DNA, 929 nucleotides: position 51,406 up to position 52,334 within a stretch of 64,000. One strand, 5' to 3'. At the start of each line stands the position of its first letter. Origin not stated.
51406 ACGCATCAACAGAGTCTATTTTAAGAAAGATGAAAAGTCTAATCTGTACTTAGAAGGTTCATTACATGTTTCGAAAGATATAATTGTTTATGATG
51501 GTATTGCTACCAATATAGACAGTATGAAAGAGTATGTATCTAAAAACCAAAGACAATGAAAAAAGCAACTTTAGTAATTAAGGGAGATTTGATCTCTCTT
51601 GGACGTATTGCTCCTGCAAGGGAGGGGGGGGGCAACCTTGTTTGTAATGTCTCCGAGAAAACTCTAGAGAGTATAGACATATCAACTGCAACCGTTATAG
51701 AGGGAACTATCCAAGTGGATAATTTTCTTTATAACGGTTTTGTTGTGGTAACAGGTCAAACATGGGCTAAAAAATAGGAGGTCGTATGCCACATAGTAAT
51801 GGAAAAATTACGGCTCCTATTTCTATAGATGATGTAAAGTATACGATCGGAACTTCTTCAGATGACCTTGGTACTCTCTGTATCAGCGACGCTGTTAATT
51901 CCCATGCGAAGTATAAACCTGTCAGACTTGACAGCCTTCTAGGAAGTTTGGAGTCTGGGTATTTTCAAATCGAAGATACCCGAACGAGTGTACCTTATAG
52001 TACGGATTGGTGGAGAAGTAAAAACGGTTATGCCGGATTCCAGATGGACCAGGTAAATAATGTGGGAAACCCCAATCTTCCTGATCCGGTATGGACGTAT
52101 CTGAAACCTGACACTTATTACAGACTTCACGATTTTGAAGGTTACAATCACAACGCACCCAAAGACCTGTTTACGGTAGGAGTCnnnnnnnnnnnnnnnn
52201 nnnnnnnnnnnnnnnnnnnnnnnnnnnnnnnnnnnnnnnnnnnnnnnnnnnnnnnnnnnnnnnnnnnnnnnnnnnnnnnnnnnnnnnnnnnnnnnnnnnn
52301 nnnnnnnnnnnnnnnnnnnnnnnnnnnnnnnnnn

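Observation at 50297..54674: Tandem array of three paralogous 'large + small' gene modules beside the tail fibres, family not recognised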

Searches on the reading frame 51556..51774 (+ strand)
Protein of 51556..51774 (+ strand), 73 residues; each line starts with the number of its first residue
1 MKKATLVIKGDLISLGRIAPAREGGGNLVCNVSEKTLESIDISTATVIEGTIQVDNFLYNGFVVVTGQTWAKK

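Call 5: search_protein_families(library=pfam, proteins=[window:51556-51774:+], max_evalue=1)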
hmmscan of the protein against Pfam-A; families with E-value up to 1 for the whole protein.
window:51556-51774:+ (73 aa): 0 families

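Call 6: search_protein_families(library=phrogs, proteins=[window:51556-51774:+], max_evalue=1)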
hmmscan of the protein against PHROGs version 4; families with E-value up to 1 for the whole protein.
window:51556-51774:+ (73 aa): 0 families

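Call 70: find_homologous_proteins(query=A8, max_evalue=0.01)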
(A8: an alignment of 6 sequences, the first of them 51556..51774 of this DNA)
Query A8 (6 sequences) (73 aa, profile of the alignment): 160 proteins with E <= 0.01 among 656 candidates; the best 120 are listed.
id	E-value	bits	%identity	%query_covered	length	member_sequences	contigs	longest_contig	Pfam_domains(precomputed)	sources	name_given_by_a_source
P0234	8.9e-26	108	40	96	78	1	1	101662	-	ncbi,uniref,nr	ncbi:hypothetical protein [uncultured phage cr106_1]|uniref:Uncharacterized protein n=1 Tax=uncultur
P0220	2.4e-25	106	38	100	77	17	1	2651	-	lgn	-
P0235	1.2e-24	104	97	100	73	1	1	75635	-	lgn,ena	-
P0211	1.8e-24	104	99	100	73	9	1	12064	-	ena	-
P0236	2.6e-24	103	42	96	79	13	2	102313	-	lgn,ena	-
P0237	8.8e-23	98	44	96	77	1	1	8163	-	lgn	-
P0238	9.2e-23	98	49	96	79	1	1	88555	-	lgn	-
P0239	1.6e-22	97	49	96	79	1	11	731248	-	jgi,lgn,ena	jgi:hypothetical protein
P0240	2.5e-22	97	51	96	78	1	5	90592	-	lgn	-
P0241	2.6e-22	97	48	96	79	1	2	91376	-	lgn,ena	-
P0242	2.6e-22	97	85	100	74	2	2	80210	-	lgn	-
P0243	2.7e-22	97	45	97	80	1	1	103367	-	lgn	-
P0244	3.4e-22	96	49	96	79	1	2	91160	-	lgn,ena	-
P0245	3.5e-22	96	38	100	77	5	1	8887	-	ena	-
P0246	3.5e-22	96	47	97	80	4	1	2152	-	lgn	-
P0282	1.3e-19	88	35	97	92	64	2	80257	-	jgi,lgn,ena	jgi:hypothetical protein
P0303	3.0e-11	61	39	97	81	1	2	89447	-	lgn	-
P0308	1.7e-9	56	36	97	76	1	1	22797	-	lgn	-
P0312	8.2e-7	47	33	95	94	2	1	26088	-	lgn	-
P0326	2.8e-6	45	38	47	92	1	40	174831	-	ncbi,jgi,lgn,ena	jgi:hypothetical protein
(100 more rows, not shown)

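Call 73: find_encoding_contigs(protein=P0312, flank=7000, max_places=2)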
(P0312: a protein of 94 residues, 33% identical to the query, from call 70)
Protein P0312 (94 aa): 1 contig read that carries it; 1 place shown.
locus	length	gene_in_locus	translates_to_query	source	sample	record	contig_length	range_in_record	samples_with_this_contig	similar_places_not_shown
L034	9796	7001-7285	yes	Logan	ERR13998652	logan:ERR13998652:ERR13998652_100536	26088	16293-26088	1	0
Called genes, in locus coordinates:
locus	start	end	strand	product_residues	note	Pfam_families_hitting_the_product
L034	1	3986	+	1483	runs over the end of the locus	-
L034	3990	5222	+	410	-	-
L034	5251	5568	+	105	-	-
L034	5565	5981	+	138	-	-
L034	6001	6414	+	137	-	PF08291:Peptidase_M15_3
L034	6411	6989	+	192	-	PF20647:DUF6808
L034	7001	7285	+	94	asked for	-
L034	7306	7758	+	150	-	-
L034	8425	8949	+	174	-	-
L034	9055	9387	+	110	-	-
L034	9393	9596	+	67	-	-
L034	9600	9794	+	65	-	?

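Call 80: predict_structure(alignment_id=A9)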
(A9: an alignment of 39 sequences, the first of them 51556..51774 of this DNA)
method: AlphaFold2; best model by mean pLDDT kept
length: 73 residues; sequences in the alignment: 39
mean_pLDDT: 92.8   pTM: 0.80
mean pLDDT of the five models: 92.8, 92.8, 92.4, 92.3, 76.5
residues with pLDDT >= 90: 61; 70-90: 11; 50-70: 1; < 50: 0
segments of 3 or more residues with pLDDT < 50: none
pLDDT, mean of each block of 10 residues (from residue 1): 95 95 88 91 96 95 95 78
secondary structure, 60 per line:
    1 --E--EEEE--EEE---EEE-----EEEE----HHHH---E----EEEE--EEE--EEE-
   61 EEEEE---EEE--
elements in order: E6-9 E12-14 E18-20 E26-29 H34-37 E46-49 E52-54 E57-59 E61-65 E69-71

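Call 82: search_solved_structures(query=A9, max_evalue=10)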
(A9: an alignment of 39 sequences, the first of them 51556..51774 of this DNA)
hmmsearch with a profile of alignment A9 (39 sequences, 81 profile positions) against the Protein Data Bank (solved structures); distinct sequences matched with E-value up to 10: 6.
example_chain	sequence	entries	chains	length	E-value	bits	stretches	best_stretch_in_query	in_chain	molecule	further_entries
5z8n_A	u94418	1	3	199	0.93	12.6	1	23-60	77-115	Chromatin remodeling protein EBS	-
1pdl_A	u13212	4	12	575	0.93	12.6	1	11-77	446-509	Tail-associated lysozyme | Peptidoglycan hydrolase gp5 | gp5, baseplate central spike protein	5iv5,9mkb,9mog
1k28_A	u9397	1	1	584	0.95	12.6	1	11-77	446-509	TAIL-ASSOCIATED LYSOZYME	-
1wth_A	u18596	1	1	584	0.96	12.6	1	11-77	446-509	Tail-associated lysozyme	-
2z6b_A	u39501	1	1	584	0.96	12.6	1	11-77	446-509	Tail-associated lysozyme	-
5z8l_A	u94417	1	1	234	1.2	12.2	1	23-60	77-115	Chromatin remodeling protein EBS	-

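Call 84: find_encoding_contigs(protein=P0326, flank=6000, max_places=3)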
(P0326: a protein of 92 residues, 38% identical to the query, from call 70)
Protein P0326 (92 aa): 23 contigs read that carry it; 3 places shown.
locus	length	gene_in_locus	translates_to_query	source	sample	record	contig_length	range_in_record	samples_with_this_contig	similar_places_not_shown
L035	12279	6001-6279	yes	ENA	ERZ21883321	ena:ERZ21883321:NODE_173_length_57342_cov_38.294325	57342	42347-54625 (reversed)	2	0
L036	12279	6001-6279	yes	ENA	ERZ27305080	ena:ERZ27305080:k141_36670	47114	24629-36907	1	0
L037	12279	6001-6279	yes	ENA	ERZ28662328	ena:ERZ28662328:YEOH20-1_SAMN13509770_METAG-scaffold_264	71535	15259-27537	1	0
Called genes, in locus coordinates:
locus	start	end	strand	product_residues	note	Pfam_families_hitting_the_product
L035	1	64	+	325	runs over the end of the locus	PF19898:DUF6371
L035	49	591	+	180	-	-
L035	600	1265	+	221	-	-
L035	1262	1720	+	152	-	PF00692:dUTPase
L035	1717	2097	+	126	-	PF13648:Lipocalin_4 (weak)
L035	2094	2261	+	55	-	-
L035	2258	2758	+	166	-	PF19905:DUF6378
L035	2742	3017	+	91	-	PF08299:Bac_DnaA_C (weak)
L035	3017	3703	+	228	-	-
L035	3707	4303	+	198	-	-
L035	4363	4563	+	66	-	-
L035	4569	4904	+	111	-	PF11325:DUF3127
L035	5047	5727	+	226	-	-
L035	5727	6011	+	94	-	-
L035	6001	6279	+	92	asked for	-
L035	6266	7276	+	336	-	-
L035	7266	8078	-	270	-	PF22271:DUF6955 (faint)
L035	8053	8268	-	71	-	-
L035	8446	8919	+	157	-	PF13274:SocA_Panacea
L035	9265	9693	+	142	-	PF18925:DUF5675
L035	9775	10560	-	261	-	PF03374:ANT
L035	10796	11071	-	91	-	-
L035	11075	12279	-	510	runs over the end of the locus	PF05133:SPP1_portal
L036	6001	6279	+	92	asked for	-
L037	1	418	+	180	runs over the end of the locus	-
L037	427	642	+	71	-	-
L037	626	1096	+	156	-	-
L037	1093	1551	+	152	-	PF00692:dUTPase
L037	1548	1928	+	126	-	PF13648:Lipocalin_4 (weak)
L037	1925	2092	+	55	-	-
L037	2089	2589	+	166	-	PF19905:DUF6378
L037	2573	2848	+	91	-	PF08299:Bac_DnaA_C (faint)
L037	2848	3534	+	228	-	-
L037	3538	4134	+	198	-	-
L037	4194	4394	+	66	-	-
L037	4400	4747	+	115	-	PF11325:DUF3127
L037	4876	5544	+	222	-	PF21825:Sequestin, PF11195:Tad2-like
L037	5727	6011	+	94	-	-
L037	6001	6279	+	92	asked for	-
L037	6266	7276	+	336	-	-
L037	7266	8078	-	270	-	PF22271:DUF6955 (faint)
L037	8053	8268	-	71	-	-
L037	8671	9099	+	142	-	PF18925:DUF5675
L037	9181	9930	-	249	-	PF09669:Phage_pRha, PF03374:ANT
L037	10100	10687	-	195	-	-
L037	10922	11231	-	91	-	-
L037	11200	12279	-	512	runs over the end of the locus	-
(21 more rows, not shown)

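Call 85: find_encoding_contigs(protein=P0282, flank=6000, max_places=3)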
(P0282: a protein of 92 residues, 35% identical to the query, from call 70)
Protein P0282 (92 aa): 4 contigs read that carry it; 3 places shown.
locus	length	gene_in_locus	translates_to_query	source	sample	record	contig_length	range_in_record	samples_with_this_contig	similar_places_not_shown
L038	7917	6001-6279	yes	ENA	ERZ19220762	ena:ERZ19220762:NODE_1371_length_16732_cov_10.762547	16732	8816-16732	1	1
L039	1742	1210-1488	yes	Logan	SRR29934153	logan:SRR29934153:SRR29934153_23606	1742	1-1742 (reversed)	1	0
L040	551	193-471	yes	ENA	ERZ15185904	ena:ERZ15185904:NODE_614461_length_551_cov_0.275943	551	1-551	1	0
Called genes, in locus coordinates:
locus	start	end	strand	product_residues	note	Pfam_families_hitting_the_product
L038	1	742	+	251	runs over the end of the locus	-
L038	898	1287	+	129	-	-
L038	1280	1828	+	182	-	PF07659:DUF1599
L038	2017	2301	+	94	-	-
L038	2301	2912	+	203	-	-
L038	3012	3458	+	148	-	-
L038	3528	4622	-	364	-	-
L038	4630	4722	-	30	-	-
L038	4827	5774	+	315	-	-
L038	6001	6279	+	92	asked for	-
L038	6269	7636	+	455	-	-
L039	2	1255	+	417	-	?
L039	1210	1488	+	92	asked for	-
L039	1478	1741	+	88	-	?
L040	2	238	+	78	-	?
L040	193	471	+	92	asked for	-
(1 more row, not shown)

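Call 86: find_encoding_contigs(protein=P0239, flank=6000, max_places=3)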
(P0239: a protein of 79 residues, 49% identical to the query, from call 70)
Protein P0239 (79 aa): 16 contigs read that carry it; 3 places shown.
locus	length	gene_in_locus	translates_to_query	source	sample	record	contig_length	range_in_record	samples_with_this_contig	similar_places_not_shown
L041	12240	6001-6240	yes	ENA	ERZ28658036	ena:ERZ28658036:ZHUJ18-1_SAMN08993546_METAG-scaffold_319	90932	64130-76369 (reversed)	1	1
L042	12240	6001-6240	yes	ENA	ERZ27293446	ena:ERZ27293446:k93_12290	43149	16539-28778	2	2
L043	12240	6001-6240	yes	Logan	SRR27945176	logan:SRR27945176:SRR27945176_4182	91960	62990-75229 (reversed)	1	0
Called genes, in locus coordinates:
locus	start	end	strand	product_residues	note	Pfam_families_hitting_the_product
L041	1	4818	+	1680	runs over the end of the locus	-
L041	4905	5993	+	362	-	-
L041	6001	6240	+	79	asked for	-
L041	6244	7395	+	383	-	-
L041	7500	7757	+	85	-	-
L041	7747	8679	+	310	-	-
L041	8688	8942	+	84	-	-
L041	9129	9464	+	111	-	-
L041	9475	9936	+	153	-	-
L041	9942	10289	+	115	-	-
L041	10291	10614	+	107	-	-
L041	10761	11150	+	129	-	-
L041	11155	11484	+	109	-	-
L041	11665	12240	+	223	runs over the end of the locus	-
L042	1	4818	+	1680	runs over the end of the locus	-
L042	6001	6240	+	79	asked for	-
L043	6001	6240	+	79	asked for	-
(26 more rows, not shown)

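Call 87: find_encoding_contigs(protein=P0303, flank=6000, max_places=2)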
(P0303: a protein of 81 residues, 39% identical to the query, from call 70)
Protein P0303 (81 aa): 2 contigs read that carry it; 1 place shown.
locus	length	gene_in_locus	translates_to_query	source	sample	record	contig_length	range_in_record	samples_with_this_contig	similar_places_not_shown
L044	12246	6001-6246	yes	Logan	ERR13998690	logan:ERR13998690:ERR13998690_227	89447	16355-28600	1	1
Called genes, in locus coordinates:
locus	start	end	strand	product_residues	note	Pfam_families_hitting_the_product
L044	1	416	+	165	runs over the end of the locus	-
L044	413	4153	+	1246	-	PF04917:Shufflon_N (weak)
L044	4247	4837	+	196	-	-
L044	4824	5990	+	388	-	-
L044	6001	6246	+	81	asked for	-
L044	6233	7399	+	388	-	-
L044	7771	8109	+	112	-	-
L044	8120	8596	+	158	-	-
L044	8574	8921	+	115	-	-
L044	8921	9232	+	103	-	-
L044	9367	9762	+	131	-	-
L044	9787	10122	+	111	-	-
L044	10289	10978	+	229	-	-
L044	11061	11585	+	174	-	-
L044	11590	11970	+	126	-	-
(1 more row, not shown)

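Call 88: find_encoding_contigs(protein=P0308, flank=6000, max_places=2)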
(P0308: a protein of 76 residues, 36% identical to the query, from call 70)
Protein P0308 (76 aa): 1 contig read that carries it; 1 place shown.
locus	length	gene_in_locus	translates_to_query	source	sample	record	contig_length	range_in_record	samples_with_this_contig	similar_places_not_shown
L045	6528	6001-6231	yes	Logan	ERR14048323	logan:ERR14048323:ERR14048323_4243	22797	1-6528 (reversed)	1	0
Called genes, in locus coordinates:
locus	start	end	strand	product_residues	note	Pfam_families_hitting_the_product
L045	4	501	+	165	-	-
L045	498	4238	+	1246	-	PF04917:Shufflon_N (weak)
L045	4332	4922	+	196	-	-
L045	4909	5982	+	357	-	-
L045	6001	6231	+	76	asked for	-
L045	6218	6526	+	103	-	?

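Call 90: fold_search(model_id=the predicted structure, library=pdb)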
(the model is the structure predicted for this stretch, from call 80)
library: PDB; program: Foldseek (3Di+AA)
matches with E <= 10: 12; with E <= 0.001: 0
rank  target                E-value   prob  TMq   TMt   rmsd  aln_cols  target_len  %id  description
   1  2j0u_A                2.9e+00  0.02  0.21  0.07  11.7       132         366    8  The crystal structure of eIF4AIII-Barentsz complex at 3.0 A resolution (released 2006-09-06)
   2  9fnn_E                4.3e+00  0.01  0.13  0.05  11.7       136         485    3  Cryo-EM structure of the c-di-GMP-saturated 'crown'less Bcs macrocomplex for cellulose secretion in E. coli (released 2024-10-16)
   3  2rnm_MODEL_1_A        4.6e+00  0.02  0.22  0.21  11.4        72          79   17  Structure of The HET-s(218-289) prion in its amyloid form obtained by solid-state NMR (released 2008-04-01)
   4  6p7c_A                4.9e+00  0.02  0.21  0.06  11.6        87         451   10  D104A/S128A S. typhimurium siroheme synthase (released 2020-02-26)
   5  9t99_A                5.5e+00  0.01  0.20  0.05   9.5       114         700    9  Structure of C. elegans Dicer-related helicase 1 (DRH1) bound to blunt end 5'P-dsRNA (released 2025-11-26)
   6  9fyr_A                7.1e+00  0.01  0.16  0.03  13.2       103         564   11  Cryo-EM structure of native SV2A in complex with TeNT-Hc, Pro-Macrobody 5 and Levetiracetam (released 2025-05-21)
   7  7ppz_B                8.6e+00  0.01  0.16  0.06  13.5       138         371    7  Crystal structure of the Burkholderia Lethal Factor 1 (BLF1) C94S inactive mutant in complex with human eIF4A - Crysta (released 2022-04-13)
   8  6eio                  9.2e+00  0.01  0.21  0.09   7.6        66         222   18  Crystal structure of an ice binding protein from an Antarctic Biological Consortium (released 2018-03-28)
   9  3ioc_A                9.2e+00  0.01  0.18  0.07   9.2        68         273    7  Crystal Structure of Mycobacterium Tuberculosis Pantothenate Synthetase at 2.50 Ang resolution in complex with 5'-deox (released 2009-12-01)
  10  6wks_AAA              9.8e+00  0.01  0.16  0.06  10.7        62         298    6  Structure of SARS-CoV-2 nsp16/nsp10 in complex with RNA cap analogue (m7GpppA) and S-adenosylmethionine (released 2020-05-06)
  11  9fyq_A                9.8e+00  0.00  0.16  0.04  12.6       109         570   11  Cryo-EM structure of native SV2A in complex with TeNT-Hc, gangliosides and Pro-Macrobody 5 (released 2025-05-21)
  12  4dmu_A                9.8e+00  0.00  0.10  0.09  19.7        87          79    6  Crystal structure of the von Willebrand factor A3 domain in complex with a collagen III derived triple-helical peptide (released 2012-03-28)

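Call 98: search_protein_families(library=ncbifam, proteins=[window:51556-51774:+], max_evalue=0.1)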
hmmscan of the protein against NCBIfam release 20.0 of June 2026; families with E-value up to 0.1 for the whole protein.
window:51556-51774:+ (73 aa): 0 families

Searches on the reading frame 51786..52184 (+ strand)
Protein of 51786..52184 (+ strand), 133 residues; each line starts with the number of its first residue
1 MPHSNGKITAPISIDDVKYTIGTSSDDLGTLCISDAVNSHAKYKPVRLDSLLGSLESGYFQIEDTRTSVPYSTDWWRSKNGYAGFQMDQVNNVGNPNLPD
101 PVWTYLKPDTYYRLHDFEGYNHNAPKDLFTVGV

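Call 36: search_protein_representatives(alignment_id=A5)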
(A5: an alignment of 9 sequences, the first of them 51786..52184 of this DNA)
Query: 9 sequences, 129 profile positions. Proteins with E-value up to 0.001 (for the whole library): 3996; up to 1e-10: 2131; up to 1e-30: 6. The best 150 are listed.
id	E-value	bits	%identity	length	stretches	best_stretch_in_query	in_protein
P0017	3.2e-39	150.9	-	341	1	1-124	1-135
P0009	5.3e-36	140.5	-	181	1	1-123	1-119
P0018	1.9e-33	132.3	-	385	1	1-123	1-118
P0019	4.1e-33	131.2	-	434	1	1-124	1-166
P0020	1.4e-32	129.5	-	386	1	1-123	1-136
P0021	6.0e-31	124.2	-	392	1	1-120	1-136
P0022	3.7e-30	121.6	-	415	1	1-120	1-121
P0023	4.0e-30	121.5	-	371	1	1-120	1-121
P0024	4.3e-30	121.4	-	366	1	1-122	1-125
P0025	1.1e-29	120.1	-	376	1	1-119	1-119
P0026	1.5e-29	119.7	-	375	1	1-116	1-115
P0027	2.0e-29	119.2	-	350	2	1-122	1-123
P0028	2.7e-29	118.8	-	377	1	1-122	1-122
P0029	3.9e-29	118.3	-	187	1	1-120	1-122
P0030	6.7e-29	117.6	-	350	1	1-123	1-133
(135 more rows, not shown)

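Call 83: search_solved_structures(query=A5, max_evalue=10)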
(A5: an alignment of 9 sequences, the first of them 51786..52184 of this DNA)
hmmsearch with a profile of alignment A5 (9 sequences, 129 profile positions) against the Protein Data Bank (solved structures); distinct sequences matched with E-value up to 10: 0.
